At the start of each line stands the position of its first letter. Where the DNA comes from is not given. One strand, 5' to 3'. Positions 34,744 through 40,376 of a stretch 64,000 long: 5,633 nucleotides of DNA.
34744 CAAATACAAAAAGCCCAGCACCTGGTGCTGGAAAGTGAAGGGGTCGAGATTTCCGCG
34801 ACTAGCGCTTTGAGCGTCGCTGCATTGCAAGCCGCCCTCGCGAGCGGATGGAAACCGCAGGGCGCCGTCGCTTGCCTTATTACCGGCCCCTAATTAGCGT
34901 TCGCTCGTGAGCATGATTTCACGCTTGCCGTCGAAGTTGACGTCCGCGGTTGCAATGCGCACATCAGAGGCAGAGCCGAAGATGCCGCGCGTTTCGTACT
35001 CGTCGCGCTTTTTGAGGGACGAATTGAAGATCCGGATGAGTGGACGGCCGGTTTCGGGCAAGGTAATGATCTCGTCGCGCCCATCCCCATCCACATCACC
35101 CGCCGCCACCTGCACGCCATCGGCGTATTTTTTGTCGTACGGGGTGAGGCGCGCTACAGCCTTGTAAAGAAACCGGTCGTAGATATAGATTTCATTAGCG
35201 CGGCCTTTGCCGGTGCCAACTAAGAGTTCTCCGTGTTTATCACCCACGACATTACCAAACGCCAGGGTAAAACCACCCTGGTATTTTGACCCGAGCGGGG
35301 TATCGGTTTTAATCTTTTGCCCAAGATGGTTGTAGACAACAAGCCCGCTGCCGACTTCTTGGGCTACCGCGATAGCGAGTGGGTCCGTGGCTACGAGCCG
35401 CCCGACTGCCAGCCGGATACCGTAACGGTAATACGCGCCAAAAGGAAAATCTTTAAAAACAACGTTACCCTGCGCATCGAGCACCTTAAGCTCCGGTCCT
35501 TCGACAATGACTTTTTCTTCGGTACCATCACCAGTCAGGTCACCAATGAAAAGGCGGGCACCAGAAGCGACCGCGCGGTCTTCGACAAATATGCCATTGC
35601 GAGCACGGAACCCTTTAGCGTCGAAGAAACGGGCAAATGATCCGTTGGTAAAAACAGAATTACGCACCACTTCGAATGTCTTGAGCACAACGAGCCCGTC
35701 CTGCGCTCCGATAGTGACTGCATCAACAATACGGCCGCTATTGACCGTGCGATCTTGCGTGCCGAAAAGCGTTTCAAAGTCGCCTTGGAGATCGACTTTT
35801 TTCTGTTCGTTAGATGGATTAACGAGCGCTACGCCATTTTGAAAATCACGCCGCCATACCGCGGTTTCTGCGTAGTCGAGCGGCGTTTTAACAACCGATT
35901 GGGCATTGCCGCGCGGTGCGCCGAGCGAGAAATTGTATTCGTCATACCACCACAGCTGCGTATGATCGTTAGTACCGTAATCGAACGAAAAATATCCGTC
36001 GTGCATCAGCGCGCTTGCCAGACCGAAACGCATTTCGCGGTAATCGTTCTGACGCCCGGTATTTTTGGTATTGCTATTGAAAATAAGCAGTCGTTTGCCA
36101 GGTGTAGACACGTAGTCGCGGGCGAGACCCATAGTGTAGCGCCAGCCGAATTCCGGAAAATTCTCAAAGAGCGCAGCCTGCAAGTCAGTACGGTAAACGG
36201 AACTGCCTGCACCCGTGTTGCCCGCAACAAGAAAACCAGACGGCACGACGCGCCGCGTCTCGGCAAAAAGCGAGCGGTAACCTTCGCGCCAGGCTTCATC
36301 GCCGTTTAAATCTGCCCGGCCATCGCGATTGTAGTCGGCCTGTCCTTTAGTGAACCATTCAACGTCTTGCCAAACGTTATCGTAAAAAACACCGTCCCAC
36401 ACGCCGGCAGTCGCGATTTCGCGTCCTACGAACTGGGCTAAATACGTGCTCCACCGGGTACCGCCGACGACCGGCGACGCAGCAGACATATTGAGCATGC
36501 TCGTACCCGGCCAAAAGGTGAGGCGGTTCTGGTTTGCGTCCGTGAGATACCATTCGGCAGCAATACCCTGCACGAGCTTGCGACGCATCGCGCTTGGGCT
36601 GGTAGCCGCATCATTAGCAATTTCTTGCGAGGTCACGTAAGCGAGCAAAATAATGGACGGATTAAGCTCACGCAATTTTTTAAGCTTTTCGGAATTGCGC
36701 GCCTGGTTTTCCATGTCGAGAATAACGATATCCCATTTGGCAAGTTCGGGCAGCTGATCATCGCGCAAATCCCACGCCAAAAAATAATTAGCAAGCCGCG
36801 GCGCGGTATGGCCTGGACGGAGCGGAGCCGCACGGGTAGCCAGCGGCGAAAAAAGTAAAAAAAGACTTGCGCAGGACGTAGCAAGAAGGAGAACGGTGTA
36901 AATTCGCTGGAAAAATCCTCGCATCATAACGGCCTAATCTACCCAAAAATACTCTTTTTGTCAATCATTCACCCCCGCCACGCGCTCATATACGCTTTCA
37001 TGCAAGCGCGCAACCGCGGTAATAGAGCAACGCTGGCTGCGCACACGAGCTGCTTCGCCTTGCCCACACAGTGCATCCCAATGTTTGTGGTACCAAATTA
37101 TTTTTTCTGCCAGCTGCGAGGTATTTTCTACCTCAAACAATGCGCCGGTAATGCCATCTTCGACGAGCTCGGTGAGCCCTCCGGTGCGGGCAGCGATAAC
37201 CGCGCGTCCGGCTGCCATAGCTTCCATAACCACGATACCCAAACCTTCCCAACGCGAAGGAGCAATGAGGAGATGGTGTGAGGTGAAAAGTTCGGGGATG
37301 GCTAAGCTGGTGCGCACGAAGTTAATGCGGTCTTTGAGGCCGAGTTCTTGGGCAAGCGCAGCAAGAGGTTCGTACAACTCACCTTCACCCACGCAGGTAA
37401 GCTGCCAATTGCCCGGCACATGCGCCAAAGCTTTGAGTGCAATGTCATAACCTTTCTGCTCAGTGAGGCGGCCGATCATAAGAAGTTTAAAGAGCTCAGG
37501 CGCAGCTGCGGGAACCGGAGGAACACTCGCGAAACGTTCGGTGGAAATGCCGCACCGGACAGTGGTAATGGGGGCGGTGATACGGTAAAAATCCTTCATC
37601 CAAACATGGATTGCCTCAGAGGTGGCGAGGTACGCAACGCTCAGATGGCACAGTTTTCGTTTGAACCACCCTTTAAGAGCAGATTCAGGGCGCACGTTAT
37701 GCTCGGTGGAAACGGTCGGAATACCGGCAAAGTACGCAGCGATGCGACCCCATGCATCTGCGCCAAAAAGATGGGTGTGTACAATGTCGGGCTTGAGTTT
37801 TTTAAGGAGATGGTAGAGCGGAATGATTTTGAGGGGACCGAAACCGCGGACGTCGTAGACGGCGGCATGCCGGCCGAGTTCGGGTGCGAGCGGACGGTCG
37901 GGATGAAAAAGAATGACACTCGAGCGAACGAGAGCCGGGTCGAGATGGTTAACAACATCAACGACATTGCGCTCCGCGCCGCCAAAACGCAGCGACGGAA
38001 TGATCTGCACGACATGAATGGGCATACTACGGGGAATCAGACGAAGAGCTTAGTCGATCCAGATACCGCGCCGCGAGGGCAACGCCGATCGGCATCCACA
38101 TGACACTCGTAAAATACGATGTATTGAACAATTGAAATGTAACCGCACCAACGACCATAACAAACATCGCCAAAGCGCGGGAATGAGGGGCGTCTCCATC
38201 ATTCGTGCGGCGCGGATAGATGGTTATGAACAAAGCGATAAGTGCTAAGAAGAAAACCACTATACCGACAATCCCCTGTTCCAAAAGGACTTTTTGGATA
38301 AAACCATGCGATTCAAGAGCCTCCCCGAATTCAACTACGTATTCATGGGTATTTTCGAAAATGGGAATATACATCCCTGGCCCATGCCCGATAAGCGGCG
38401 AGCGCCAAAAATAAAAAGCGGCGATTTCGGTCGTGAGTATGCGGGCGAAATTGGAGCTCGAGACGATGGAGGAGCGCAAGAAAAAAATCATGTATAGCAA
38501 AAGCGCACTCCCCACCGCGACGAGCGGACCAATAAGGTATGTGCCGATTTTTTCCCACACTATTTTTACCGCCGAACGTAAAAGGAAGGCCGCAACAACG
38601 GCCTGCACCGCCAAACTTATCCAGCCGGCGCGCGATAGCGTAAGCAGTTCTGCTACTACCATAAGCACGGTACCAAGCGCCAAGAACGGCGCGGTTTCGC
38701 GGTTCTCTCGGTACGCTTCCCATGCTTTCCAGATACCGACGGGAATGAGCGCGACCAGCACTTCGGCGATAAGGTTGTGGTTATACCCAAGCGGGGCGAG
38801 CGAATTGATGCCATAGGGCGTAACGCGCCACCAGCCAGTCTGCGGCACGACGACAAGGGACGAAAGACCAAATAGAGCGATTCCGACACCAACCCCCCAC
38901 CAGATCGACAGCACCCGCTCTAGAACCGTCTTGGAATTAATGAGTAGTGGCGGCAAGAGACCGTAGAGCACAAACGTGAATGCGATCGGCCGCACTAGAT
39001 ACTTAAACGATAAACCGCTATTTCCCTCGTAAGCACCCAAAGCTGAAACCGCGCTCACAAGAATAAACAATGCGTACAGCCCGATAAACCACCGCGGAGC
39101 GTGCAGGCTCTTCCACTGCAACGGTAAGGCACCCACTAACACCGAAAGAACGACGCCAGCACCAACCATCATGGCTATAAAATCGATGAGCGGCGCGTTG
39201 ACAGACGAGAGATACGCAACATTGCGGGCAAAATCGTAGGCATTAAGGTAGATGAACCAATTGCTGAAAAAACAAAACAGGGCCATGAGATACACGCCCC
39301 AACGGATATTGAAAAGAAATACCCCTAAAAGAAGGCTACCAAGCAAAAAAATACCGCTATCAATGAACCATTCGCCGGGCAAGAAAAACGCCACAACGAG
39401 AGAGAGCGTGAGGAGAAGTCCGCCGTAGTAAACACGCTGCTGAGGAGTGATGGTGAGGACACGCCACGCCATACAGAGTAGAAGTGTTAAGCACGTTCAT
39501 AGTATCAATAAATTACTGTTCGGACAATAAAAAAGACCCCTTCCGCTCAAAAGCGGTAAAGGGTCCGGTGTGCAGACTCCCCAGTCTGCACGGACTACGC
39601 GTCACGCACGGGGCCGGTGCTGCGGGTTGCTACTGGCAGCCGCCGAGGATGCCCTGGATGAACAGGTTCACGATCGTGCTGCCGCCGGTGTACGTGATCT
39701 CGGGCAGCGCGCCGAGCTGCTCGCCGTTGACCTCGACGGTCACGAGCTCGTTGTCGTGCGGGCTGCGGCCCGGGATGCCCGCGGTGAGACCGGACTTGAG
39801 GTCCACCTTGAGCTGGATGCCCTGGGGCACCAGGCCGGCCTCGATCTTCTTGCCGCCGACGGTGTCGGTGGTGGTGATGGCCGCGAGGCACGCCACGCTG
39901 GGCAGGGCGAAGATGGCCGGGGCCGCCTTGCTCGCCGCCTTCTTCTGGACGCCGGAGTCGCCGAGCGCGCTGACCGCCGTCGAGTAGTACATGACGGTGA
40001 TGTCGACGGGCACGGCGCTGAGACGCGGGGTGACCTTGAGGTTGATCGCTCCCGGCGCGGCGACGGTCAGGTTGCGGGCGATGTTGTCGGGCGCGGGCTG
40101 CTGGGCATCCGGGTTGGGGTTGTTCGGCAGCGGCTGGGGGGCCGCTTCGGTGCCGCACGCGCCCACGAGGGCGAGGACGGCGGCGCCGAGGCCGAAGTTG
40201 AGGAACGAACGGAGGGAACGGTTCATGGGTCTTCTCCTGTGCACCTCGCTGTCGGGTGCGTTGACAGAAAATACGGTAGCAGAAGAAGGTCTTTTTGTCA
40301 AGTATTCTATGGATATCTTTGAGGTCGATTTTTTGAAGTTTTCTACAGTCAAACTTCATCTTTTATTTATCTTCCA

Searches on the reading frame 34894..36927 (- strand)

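Call 26: search_protein_families(library=pfam, proteins=[window:34894-36927:-], max_evalue=0.001)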
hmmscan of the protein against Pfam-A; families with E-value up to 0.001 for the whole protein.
window:34894-36927:- (677 aa): 3 families
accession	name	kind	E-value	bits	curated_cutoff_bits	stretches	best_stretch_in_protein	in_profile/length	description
PF14885.12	GHL15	-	1e-28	101.5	27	1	86-366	1-271/271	Hypothetical glycosyl hydrolase family 15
PF01839.29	FG-GAP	-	6.6e-08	32.7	22.1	0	604-622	2-20/37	FG-GAP repeat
PF13517.12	FG-GAP_3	-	8.6e-08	33.1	26.9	1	562-621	4-60/61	FG-GAP-like repeat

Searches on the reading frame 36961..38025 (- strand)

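Call 26: search_protein_families(library=pfam, proteins=[window:36961-38025:-], max_evalue=0.001)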
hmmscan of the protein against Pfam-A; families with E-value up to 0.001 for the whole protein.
window:36961-38025:- (354 aa): 7 families
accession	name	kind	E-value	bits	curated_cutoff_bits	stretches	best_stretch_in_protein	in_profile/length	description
PF00534.26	Glycos_transf_1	-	1.7e-34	119.2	26.4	1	177-316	14-159/172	Glycosyl transferases group 1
PF13692.12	Glyco_trans_1_4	-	2.3e-31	109.4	27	1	180-312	3-139/142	Glycosyl transferases group 1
PF13439.12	Glyco_transf_4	-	4.2e-20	72.9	28.5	1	14-164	1-170/170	Glycosyltransferase Family 4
PF20706.3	GT4-conflict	-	3.9e-11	43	26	1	170-295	193-327/385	Family 4 Glycosyltransferase in conflict systems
PF13579.12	Glyco_trans_4_4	-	1e-07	32.8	29.7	1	15-137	1-136/158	Glycosyl transferase 4-like domain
PF13524.12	Glyco_trans_1_2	-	0.00019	21.9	25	1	208-338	16-136/144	Glycosyl transferase-like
PF13477.12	Glyco_trans_4_2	-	0.00039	21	23.4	0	62-109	58-107/139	Glycosyl transferase 4-like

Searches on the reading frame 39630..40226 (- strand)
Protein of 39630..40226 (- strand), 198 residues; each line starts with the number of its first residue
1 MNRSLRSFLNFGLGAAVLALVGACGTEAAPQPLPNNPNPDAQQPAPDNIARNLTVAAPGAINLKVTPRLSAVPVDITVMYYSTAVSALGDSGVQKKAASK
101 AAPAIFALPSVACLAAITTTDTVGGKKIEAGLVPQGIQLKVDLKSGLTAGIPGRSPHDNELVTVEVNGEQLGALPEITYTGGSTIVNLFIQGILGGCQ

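Call 3: search_protein_families(library=pfam, proteins=[window:39630-40226:-], max_evalue=1)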
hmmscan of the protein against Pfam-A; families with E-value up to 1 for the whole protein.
window:39630-40226:- (198 aa): 1 family
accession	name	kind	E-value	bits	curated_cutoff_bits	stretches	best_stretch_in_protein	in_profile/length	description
PF13056.11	DUF3918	-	0.2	11.7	21.3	1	1-19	1-19/43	Protein of unknown function (DUF3918)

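Call 4: search_protein_families(library=ncbifam, proteins=[window:39630-40226:-], max_evalue=1)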
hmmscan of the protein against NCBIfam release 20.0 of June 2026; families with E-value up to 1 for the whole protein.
window:39630-40226:- (198 aa): 3 families
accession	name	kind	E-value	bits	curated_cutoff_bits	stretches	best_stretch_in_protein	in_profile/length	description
TIGR01960.1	ndhF3_CO2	subfamily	0.0096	14.4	588.7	1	19-93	226-301/606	NAD(P)H dehydrogenase, subunit NdhF3 family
NF005633.0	PRK07390.1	subfamily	0.015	13.9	676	1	42-92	249-300/613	NAD(P)H-quinone oxidoreductase subunit F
NF004939.0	PRK06292.1-1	equivalog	0.069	11.8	435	1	48-100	170-222/476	dihydrolipoyl dehydrogenase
